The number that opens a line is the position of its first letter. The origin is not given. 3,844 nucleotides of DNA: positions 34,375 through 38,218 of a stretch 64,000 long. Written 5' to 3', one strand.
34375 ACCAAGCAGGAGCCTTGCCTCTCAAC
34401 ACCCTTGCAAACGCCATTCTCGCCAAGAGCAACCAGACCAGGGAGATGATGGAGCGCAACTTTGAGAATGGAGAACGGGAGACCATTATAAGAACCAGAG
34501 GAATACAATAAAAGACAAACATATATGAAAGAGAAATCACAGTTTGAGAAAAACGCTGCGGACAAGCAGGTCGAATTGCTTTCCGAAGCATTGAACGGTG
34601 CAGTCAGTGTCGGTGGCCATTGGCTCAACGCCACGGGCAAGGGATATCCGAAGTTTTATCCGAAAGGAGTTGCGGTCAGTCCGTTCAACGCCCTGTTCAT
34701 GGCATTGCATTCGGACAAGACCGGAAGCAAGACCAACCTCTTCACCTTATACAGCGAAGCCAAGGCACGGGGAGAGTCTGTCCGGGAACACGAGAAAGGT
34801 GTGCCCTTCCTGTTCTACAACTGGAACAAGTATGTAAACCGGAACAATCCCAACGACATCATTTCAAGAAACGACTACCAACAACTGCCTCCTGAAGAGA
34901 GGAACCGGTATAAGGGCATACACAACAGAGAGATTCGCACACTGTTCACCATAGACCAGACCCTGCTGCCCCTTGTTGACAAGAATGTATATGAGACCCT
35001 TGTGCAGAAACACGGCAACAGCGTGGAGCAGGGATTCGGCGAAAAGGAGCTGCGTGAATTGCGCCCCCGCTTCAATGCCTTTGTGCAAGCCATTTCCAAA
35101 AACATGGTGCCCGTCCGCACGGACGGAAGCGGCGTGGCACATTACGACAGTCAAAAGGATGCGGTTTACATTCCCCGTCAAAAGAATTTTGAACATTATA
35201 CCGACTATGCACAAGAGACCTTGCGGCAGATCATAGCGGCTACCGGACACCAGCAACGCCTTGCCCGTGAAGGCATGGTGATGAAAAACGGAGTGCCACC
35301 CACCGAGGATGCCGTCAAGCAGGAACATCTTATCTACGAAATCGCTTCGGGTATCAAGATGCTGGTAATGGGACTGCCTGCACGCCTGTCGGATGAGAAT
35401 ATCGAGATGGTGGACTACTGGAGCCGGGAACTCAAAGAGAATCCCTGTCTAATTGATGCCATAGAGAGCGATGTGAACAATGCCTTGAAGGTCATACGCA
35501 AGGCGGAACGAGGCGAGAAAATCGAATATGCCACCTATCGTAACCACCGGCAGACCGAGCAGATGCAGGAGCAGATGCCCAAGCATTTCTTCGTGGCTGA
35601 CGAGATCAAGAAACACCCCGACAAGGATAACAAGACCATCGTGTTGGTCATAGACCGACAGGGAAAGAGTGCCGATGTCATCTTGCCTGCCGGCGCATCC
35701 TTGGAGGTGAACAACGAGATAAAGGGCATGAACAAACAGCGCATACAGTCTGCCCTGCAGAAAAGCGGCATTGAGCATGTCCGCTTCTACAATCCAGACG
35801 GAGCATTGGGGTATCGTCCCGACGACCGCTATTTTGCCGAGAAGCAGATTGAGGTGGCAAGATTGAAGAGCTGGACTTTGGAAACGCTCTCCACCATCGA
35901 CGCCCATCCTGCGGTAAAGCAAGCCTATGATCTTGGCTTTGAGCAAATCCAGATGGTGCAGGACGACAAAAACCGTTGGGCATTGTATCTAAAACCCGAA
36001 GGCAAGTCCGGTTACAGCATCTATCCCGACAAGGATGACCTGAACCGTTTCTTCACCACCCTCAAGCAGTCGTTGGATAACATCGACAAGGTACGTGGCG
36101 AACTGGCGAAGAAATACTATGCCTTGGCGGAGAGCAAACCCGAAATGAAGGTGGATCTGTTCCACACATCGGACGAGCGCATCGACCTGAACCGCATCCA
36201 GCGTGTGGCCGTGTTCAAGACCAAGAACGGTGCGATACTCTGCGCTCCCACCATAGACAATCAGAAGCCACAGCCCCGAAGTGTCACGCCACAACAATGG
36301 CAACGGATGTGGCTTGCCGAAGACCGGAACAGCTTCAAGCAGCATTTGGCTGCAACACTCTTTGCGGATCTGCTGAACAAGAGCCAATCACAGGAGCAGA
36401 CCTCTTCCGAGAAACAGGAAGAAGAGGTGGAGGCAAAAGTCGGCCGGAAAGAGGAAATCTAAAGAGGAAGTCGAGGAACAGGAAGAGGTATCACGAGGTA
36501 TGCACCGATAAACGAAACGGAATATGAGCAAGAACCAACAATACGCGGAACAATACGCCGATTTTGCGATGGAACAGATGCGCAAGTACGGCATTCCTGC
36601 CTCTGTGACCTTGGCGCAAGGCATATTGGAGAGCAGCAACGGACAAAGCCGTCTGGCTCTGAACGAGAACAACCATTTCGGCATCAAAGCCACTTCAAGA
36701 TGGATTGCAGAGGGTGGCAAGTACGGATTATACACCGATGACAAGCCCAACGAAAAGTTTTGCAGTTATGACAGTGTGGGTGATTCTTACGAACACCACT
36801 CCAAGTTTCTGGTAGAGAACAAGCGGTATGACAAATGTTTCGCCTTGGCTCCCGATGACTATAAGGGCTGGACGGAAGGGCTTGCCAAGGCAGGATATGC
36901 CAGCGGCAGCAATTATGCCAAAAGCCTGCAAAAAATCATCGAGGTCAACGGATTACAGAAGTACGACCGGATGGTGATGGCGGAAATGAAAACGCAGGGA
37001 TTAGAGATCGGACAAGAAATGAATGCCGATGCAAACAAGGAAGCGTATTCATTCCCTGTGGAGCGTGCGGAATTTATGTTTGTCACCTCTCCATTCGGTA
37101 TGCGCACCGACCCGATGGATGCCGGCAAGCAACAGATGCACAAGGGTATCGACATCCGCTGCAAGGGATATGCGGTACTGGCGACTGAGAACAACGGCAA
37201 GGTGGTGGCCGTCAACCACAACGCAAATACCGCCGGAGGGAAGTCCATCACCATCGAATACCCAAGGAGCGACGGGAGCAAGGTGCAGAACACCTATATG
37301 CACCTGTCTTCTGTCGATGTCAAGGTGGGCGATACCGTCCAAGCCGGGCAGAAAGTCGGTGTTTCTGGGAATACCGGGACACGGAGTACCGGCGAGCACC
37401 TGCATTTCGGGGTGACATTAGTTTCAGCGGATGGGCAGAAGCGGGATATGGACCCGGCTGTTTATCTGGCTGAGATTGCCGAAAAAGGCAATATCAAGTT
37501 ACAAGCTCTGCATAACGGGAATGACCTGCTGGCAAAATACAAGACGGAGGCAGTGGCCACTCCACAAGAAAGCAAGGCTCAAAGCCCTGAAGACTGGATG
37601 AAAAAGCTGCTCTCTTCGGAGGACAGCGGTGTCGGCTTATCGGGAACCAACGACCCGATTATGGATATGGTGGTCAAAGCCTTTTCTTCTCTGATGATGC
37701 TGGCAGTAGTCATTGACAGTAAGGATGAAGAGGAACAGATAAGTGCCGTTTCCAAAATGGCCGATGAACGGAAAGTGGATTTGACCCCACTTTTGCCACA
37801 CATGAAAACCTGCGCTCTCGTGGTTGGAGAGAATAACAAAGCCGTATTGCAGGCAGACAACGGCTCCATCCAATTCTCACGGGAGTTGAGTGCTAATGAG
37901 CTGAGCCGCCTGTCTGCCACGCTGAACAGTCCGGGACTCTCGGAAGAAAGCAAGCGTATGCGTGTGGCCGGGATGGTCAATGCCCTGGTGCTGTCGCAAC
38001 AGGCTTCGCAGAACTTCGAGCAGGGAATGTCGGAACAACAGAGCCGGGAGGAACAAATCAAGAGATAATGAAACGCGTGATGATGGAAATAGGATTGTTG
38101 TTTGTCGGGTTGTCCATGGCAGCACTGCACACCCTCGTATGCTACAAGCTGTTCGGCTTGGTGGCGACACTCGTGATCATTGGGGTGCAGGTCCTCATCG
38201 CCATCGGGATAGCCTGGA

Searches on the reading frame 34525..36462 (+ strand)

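Call 53: search_protein_families(library=pfam, proteins=[window:34525-36462:+], max_evalue=0.00001)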
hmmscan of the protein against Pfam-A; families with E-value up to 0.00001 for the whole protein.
window:34525-36462:+ (645 aa): 2 families
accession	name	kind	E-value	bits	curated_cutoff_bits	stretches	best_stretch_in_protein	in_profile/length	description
PF18818.7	MPTase-PolyVal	-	3.9e-10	40.3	27.5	1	192-310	9-120/126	Zincin-like metallopeptidase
PF08401.16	ArdcN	-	1.1e-06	29.3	22.6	1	24-115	17-102/123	N-terminal domain of anti-restriction factor ArdC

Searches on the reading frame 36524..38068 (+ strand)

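Call 77: search_protein_families(library=pfam, proteins=[window:36524-38068:+], max_evalue=0.00001)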
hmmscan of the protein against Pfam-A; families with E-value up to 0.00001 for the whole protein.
window:36524-38068:+ (514 aa): 2 families
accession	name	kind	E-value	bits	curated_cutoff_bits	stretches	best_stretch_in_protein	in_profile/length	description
PF01832.25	Glucosaminidase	-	7.8e-34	117.4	30.2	1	13-142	2-121/123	Mannosyl-glycoprotein endo-beta-N-acetylglucosaminidase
PF01551.29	Peptidase_M23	-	3e-19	69.5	28.7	1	204-299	1-89/96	Peptidase family M23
